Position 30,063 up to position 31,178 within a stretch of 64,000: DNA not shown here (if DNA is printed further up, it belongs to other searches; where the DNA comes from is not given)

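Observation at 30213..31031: EVE + PD-(D/E)XK-like fusion in an AT-richer insert: putative modification-dependent restriction gene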

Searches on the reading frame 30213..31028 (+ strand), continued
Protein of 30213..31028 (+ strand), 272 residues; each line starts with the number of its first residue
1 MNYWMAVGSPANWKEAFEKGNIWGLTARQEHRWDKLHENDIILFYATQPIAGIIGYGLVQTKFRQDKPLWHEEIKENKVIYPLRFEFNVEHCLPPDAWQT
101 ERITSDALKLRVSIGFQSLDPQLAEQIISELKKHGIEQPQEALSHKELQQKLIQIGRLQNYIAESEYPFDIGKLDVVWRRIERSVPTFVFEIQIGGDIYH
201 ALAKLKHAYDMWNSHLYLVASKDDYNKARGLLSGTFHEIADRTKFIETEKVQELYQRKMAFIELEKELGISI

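Call 26: find_encoding_contigs(protein=P0093, flank=6000, max_places=1)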
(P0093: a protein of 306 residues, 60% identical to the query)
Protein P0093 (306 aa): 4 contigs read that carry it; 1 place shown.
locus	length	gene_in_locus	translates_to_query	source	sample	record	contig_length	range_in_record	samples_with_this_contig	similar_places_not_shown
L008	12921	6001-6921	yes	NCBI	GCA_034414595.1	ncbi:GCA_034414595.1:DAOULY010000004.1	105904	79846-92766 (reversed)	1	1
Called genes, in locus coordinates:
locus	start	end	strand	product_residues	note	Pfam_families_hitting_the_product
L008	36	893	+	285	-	PF02645:DegV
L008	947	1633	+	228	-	PF02660:G3P_acyltransf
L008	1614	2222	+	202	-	PF01591:6PF2K (faint), PF08433:KTI12, PF13238:AAA_18, PF13671:AAA_33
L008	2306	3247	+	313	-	PF13793:Pribosyltran_N, PF00156:Pribosyltran, PF14572:Pribosyl_synth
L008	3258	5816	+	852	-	PF07517:SecA_DEAD, PF01043:SecA_PP_bind, PF21090:P-loop_SecA, PF07516:SecA_SW, PF02810:SEC-C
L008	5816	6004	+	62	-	-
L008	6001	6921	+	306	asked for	-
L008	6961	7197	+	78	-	-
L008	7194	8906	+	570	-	PF14716:HHH_8, PF00633:HHH (faint), PF11798:IMS_HHH (faint), PF14520:HHH_5, PF14791:DNA_pol_B_thumb, PF01876:RNase_P_p30 (weak), PF02811:PHP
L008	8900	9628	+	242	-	-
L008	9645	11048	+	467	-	PF02310:B12-binding, PF19864:Radical_SAM_N2 (weak), PF04055:Radical_SAM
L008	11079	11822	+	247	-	PF00731:AIRC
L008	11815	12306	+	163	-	-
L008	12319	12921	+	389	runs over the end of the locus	PF01969:Ni_insertion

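Call 27: find_encoding_contigs(protein=P0082, flank=6000, max_places=1)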
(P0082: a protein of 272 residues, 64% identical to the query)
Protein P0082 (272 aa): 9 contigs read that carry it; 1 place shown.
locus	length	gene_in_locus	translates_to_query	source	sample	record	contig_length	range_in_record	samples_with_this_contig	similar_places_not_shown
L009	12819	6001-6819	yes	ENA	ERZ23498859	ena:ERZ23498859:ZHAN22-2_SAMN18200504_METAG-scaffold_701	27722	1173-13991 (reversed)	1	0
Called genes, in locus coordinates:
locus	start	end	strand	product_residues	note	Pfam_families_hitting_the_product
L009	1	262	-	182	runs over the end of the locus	PF01025:GrpE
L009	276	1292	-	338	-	PF08220:HTH_DeoR (faint), PF01628:HrcA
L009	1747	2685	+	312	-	PF13793:Pribosyltran_N, PF00156:Pribosyltran, PF14572:Pribosyl_synth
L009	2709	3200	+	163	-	PF24838:8xMP (weak)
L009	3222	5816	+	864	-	PF07517:SecA_DEAD, PF01043:SecA_PP_bind, PF21090:P-loop_SecA, PF07516:SecA_SW, PF02810:SEC-C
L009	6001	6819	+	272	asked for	-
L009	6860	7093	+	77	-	-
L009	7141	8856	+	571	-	PF14716:HHH_8, PF00633:HHH (weak), PF14520:HHH_5, PF14791:DNA_pol_B_thumb, PF01876:RNase_P_p30 (weak), PF02811:PHP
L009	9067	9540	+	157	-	PF12710:HAD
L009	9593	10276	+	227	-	-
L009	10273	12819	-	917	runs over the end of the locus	PF00133:tRNA-synt_1, PF09334:tRNA-synt_1g, PF13603:tRNA-synt_1_2 (weak), PF09334:tRNA-synt_1g (weak), PF08264:Anticodon_1, PF10458:Val_tRNA-synt_C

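Call 28: find_encoding_contigs(protein=P0078, flank=6000, max_places=1)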
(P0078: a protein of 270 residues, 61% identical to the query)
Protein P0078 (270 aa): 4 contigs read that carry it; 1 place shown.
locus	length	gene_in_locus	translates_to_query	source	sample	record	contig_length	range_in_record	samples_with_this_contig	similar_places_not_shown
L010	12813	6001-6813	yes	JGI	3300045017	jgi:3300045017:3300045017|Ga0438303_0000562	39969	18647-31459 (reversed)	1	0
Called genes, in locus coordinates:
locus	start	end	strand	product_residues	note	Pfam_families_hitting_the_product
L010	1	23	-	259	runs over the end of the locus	PF07953:Toxin_R_bind_N (weak), PF13385:Laminin_G_3, PF02210:Laminin_G_2 (faint)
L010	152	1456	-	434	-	PF01408:GFO_IDH_MocA, PF22725:GFO_IDH_MocA_C3, PF02894:GFO_IDH_MocA_C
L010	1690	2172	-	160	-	-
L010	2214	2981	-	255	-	PF01261:AP_endonuc_2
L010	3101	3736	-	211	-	PF03167:UDG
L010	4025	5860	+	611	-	PF02730:AFOR_N, PF01314:AFOR_C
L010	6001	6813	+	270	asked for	PF01878:EVE (weak)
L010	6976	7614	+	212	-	-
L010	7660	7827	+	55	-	-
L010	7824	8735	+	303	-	-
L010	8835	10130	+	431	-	PF01435:Peptidase_M48, PF13174:TPR_6 (faint), PF24575:TPR_Slam (faint), PF00515:TPR_1 (faint), PF07719:TPR_2 (faint), PF13424:TPR_12 (faint), PF13414:TPR_11, PF14559:TPR_19 (weak), +5 more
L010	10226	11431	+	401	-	PF02746:MR_MLE_N, PF13378:MR_MLE_C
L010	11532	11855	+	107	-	PF02604:PhdYeFM_antitox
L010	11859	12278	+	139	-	PF01850:PIN (weak), PF13470:PIN_3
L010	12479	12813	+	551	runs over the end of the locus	PF22680:Glyco_hydro_123_N_2, PF19543:GH123_N (weak), PF13320:GH123_cat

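Call 29: find_encoding_contigs(protein=P0117, flank=6000, max_places=1)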
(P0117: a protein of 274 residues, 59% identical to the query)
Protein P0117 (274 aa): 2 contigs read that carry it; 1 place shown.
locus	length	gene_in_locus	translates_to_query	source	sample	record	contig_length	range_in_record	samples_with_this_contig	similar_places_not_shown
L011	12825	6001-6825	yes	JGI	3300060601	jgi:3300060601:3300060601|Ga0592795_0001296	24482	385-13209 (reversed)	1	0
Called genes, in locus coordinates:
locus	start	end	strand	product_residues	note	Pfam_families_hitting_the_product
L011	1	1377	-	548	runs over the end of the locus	PF06418:CTP_synth_N, PF00117:GATase, PF07722:Peptidase_C26 (weak)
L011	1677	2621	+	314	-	PF13793:Pribosyltran_N, PF00156:Pribosyltran, PF14572:Pribosyl_synth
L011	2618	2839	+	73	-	PF09413:DUF2007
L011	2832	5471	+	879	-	PF07517:SecA_DEAD, PF01043:SecA_PP_bind, PF21090:P-loop_SecA, PF07516:SecA_SW, PF02810:SEC-C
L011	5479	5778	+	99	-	-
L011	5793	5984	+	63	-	-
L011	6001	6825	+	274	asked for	PF01878:EVE (weak)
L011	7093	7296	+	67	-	-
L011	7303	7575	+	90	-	PF14716:HHH_8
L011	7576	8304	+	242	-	-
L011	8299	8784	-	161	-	PF00582:Usp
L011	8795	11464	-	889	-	PF00133:tRNA-synt_1, PF09334:tRNA-synt_1g, PF13603:tRNA-synt_1_2, PF09334:tRNA-synt_1g (weak), PF08264:Anticodon_1, PF10458:Val_tRNA-synt_C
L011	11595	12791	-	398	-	PF02441:Flavoprotein, PF04127:DFP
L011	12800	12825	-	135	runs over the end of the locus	?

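Call 38: find_related_loci(query=A1, collection=genome_contigs, flank=5000)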
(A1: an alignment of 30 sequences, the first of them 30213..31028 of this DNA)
Query A1 (272 aa) in genome_contigs; peptide patterns used: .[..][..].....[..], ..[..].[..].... (x = any residue, [..] = any of these).
95 stretches matched a pattern; 76 encode a relative of the query (tblastn E <= 1e-3); 76 distinct loci.
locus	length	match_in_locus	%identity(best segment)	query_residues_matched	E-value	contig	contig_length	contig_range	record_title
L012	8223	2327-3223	62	1-270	2e-125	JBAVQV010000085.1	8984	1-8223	MAG: Dehalococcoidia bacterium isolate MFD02350_ilm_asm_bin2 k127_107425, whole genome shotgun sequence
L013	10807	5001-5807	61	2-270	7e-123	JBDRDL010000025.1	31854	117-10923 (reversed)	MAG: Methanobacteriota archaeon isolate MEGAHIT-group-1.246 k141_3749814, whole genome shotgun sequence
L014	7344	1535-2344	61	1-270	2e-121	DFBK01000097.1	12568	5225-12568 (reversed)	MAG TPA_asm: Anaerolineales bacterium UBA3082 UBA3082_contig_23768, whole genome shotgun sequence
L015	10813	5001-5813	62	1-270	3e-120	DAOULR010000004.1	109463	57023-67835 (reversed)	MAG TPA_asm: Dehalococcoidales bacterium isolate W31_48 k127_559303, whole genome shotgun sequence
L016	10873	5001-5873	60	2-270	1e-119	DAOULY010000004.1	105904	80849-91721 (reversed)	MAG TPA_asm: Dehalococcoidia bacterium isolate W31_65 k127_687082, whole genome shotgun sequence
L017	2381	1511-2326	64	1-270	9e-125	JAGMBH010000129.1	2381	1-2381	MAG: Dehalococcoidia bacterium isolate RS_16_13 ZL425.bin.13.fa_129, whole genome shotgun sequence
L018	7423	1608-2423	64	1-270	1e-118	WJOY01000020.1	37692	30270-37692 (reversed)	MAG: Dehalococcoidia bacterium isolate 1244-C3-H4-B3 C3H4_C28, whole genome shotgun sequence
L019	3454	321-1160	63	2-270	2e-121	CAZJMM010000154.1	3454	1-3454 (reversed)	MAG TPA_asm: uncultured Dehalococcoidaceae bacterium isolate binchicken_co10_219 genome assembly, contig: NODE_38412_len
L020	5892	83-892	61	1-270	1e-118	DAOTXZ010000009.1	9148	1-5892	MAG TPA_asm: Dehalococcoidia bacterium isolate H23_298 k115_10330, whole genome shotgun sequence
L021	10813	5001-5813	60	1-270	2e-117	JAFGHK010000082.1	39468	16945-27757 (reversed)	MAG: Dehalococcoidales bacterium isolate Zod_Metabat.1454 k87_10170707, whole genome shotgun sequence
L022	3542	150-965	60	1-270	2e-119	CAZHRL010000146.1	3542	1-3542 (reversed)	MAG TPA_asm: uncultured Dehalococcoidales bacterium isolate binchicken_co376_281 genome assembly, contig: NODE_43118_len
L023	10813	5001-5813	62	1-270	1e-115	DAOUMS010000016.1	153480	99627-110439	MAG TPA_asm: Dehalococcoidales bacterium isolate W92_256 k127_67112, whole genome shotgun sequence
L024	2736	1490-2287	58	2-270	2e-116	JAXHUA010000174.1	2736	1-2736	MAG: Chloroflexota bacterium isolate MAG39_tar_biofilm MAG39_174, whole genome shotgun sequence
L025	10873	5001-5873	54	2-270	3e-108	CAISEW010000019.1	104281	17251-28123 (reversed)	MAG: uncultured Chloroflexi bacterium isolate AlinenSedimentsD2_bin-0330 genome assembly, contig: bin-0330:19/63, whole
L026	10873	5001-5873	55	1-271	3e-108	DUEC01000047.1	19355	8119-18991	MAG TPA_asm: Dehalococcoidia bacterium isolate A328 Contig47, whole genome shotgun sequence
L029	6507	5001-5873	55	2-270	3e-108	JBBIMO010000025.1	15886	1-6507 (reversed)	MAG: Chloroflexota bacterium isolate BQS170218_bin_234 NODE_3057_length_15886_cov_8.081486, whole genome shotgun sequenc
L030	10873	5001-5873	56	2-270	5e-108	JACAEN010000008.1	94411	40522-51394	MAG: Chloroflexota bacterium isolate L.E.CH.35 k119_220836, whole genome shotgun sequence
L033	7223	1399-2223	58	3-271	9e-108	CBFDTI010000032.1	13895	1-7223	MAG TPA_asm: uncultured bacterium isolate SRR6823440_binner123_Refined_58 genome assembly, contig: ERZ650341.2618, whole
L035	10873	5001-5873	56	2-270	7e-107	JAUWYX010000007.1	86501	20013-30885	MAG: Dehalococcoidia bacterium isolate CSMAG_2721 CSMAG_2721_k141_115271_length_86501_cov_96.3163, whole genome shotgun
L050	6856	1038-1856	53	2-270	9e-97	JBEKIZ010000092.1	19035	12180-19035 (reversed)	MAG: Terriglobia bacterium isolate SPRUCE 311 SPRUCE_311_92, whole genome shotgun sequence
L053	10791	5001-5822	50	2-271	1e-94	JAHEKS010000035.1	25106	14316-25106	MAG: Acidobacteria bacterium isolate Ww59 NODE_3457_length_25106_cov_3.025775, whole genome shotgun sequence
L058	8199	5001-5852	49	3-270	5e-88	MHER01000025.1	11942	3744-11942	MAG: Nitrospirae bacterium RIFCSPLOW2_12_42_9 rifcsplowo2_12_sub10_scaffold_1315, whole genome shotgun sequence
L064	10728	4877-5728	47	3-270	1e-82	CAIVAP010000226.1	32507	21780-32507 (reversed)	uncultured bacterium isolate AlinenSediments_bin-0053 genome assembly, contig: bin-0053:226/302, whole genome shotgun se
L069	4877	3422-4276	42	3-270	6e-72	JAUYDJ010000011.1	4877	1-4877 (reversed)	MAG: Chloroflexota bacterium isolate C20_metabat.bin.21 C20_k141_347960, whole genome shotgun sequence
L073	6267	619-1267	57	55-270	8e-74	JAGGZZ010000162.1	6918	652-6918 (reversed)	MAG: Methanophagales archaeon isolate AUK217 PB_MBMC_171_c_000000000218, whole genome shotgun sequence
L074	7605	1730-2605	39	4-270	6e-62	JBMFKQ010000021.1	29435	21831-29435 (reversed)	MAG: Elusimicrobiales bacterium isolate KM4336-27 NODE_21_length_29435_cov_7.482049, whole genome shotgun sequence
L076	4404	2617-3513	38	3-270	1e-60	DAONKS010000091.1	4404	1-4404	MAG TPA_asm: bacterium isolate AMR_MDS_3707 NODE_14456_length_4404_cov_6.892619, whole genome shotgun sequence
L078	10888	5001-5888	39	3-270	2e-58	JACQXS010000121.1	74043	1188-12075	MAG: Candidatus Stahlbacteria bacterium isolate NC_groundwater_1521_Pr4_B-0.1um_38_3 SR1-18-B1_scaffold_704608, whole ge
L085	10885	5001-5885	37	3-270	2e-61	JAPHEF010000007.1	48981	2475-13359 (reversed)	MAG: Candidatus Alkanophaga liquidiphilum isolate MCA70_species_2 c_000000000007, whole genome shotgun sequence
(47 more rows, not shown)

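Call 56: search_protein_families(library=pfam, alignment_id=A5, max_evalue=0.00001)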
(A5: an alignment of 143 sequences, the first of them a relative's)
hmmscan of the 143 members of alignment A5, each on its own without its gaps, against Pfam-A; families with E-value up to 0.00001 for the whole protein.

A. member 1, L005:4969-5817:+ (283 aa): 1 family
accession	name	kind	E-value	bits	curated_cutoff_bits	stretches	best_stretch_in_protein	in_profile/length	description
PF01555.25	N6_N4_Mtase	-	8.2e-44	150.6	26.7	1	26-245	1-221/221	DNA methylase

B. families by the number of members that match (of 143 scanned): 89 families (the first 25 are shown)
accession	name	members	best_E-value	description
PF01555.25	N6_N4_Mtase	8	1.7e-45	DNA methylase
PF05193.26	Peptidase_M16_C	4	1.1e-27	Peptidase M16 inactive domain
PF00675.25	Peptidase_M16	4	1.8e-22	Insulinase (Peptidase family M16)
PF14511.12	RE_EcoO109I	3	4.1e-37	Type II restriction endonuclease EcoO109I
PF13847.12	Methyltransf_31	3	5.2e-08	Methyltransferase domain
PF02867.20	Ribonuc_red_lgC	2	4.2e-141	Ribonucleotide reductase, barrel domain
PF15514.12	ThaI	2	5.2e-39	Restriction endonuclease ThaI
PF06300.18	Tsp45I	2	3.6e-29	Tsp45I type II restriction enzyme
PF00317.26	Ribonuc_red_lgN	2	1.1e-26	Ribonucleotide reductase, all-alpha domain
PF03477.21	ATP-cone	2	3.2e-24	ATP cone domain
PF12637.14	TSCPD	2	1.1e-21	TSCPD domain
PF22811.2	Zn_ribbon_NrdR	2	3.8e-18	Transcriptional repressor NrdR-like, N-terminal domain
PF13860.13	FlgD_ig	2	1.8e-08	FlgD Ig-like domain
PF01950.21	FBPase_3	1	1.4e-185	Fructose-1,6-bisphosphatase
PF01425.27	Amidase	1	2.4e-163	Amidase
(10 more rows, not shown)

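Call 57: search_protein_families(library=padloc, alignment_id=A5, max_evalue=0.00001)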
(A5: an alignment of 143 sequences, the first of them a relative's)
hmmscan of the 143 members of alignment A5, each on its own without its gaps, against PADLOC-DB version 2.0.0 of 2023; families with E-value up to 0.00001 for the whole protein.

A. member 1, L005:4969-5817:+ (283 aa): 52 families (the best 25 are shown)
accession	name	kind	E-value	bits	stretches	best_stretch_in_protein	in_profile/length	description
PDLC03296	MTase_II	-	1.9e-66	222.6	1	7-246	9-248/336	Type II methyltransferase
PDLC03371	MTase_II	-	2.3e-56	189.2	1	6-249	10-254/260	Type II methyltransferase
PDLC03216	MTase_II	-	4.8e-45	152.1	1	3-249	8-257/364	Type II methyltransferase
PDLC03299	MTase_II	-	1.1e-38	131.4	1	8-248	16-258/296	Type II methyltransferase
PDLC03738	oMTase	-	1.7e-35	120.4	1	5-249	19-267/376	orphan methyltransferase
PDLC03339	MTase_II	-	9.9e-35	118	2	186-251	210-275/399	Type II methyltransferase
PDLC03302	MTase_II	-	1.4e-34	117.8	1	4-248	2-261/626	Type II methyltransferase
PDLC03353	MTase_II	-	1.5e-33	114.4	1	3-248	6-251/260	Type II methyltransferase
PDLC03387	MTase_II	-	3.5e-31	106.4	2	100-249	133-277/289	Type II methyltransferase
PDLC03320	MTase_II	-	1.1e-28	98.2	1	9-249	35-276/289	Type II methyltransferase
PDLC03228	MTase_II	-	2e-26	91.2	2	180-250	138-208/227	Type II methyltransferase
PDLC03295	MTase_II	-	8.3e-26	89.1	2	4-108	1-92/292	Type II methyltransferase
PDLC03238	MTase_II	-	4e-25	86.7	1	6-237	123-355/428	Type II methyltransferase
PDLC03265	MTase_II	-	6.3e-24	83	2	9-116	27-123/333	Type II methyltransferase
PDLC03230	MTase_II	-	1.8e-23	81.4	1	5-247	34-282/360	Type II methyltransferase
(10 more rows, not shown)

B. families by the number of members that match (of 143 scanned): 105 families (the first 25 are shown)
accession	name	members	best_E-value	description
PDLC03371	MTase_II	8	2.3e-56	Type II methyltransferase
PDLC03339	MTase_II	8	9.9e-35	Type II methyltransferase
PDLC04134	mad2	8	2.2e-16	mads_2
PDLC03353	MTase_II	7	9.8e-75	Type II methyltransferase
PDLC03320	MTase_II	7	1.1e-28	Type II methyltransferase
PDLC03363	MTase_II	7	6.9e-20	Type II methyltransferase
PDLC03259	MTase_II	6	1.3e-188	Type II methyltransferase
PDLC03354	MTase_II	6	1.5e-161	Type II methyltransferase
PDLC03350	MTase_II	6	1.7e-70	Type II methyltransferase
PDLC03283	MTase_II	6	1.6e-51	Type II methyltransferase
PDLC03387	MTase_II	6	1.4e-39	Type II methyltransferase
PDLC03260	MTase_II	6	1.9e-32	Type II methyltransferase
PDLC03228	MTase_II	6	2e-26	Type II methyltransferase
PDLC03325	MTase_II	6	1.7e-19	Type II methyltransferase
PDLC03636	MTase_III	5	9.1e-43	Type III methyltransferase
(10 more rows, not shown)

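Call 59: search_protein_families(library=pfam, proteins=[L078:4183-4752:+, L078:4759-4953:+, L078:5869-6198:+, L085:3659-4747:+, L085:4768-4965:+, L074:950-1504:+, L074:1494-1700:+, L076:2083-2400:+, L010:6976-7611:+, L073:1248-2039:+], max_evalue=0.01)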
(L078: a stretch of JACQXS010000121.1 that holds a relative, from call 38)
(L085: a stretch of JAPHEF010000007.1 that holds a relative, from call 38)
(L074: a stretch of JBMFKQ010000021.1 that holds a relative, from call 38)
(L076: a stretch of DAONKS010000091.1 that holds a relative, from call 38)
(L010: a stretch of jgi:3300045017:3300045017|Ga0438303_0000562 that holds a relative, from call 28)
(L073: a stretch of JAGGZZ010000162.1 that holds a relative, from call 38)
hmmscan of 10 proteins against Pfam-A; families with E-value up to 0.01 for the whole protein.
L078:4183-4752:+ (190 aa): 1 family
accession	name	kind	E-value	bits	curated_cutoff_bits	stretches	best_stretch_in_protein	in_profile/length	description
PF01555.25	N6_N4_Mtase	-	1.2e-15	58.6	26.7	1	68-182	1-101/221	DNA methylase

L078:4759-4953:+ (65 aa): 0 families

L078:5869-6198:+ (110 aa): 1 family
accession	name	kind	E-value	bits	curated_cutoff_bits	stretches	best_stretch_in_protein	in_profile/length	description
PF06300.18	Tsp45I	-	3.6e-29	102.5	25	1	20-110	169-260/260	Tsp45I type II restriction enzyme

L085:3659-4747:+ (363 aa): 2 families
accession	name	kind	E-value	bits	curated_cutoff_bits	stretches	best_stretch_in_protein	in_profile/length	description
PF01555.25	N6_N4_Mtase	-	1.3e-42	146.7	26.7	1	78-361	1-207/221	DNA methylase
PF03602.21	Cons_hypoth95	-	0.0022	18.1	24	0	65-93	101-129/182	Conserved hypothetical protein 95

L085:4768-4965:+ (66 aa): 1 family
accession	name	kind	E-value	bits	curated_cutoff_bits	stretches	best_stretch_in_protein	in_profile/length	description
PF22082.2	TtuA_LIM_N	-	0.0085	16.6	27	0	47-56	16-25/26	2-thiouridine synthetase TtuA, N-terminal LIM domain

L074:950-1504:+ (185 aa): 3 families
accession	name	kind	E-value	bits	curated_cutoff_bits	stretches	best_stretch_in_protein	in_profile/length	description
PF13847.12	Methyltransf_31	-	1.3e-07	31.9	27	1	68-130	6-62/145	Methyltransferase domain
PF13649.12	Methyltransf_25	-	0.0011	20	27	1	71-131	3-55/97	Methyltransferase domain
PF01170.24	UPF0020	-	0.0046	17.1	22.3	1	97-158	76-131/197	RMKL-like, methyltransferase domain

L074:1494-1700:+ (69 aa): 2 families
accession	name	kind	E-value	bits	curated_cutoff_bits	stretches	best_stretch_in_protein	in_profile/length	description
PF23477.1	zf_Tbcl_2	-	0.0055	16.8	27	0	4-17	4-17/37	Probable treble clef zinc finger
PF24734.1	DUF7685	-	0.007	16.7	27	0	46-63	16-34/43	Domain of unknown function (DUF7685)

L076:2083-2400:+ (106 aa): 0 families

L010:6976-7611:+ (212 aa): 0 families

L073:1248-2039:+ (264 aa): 0 families
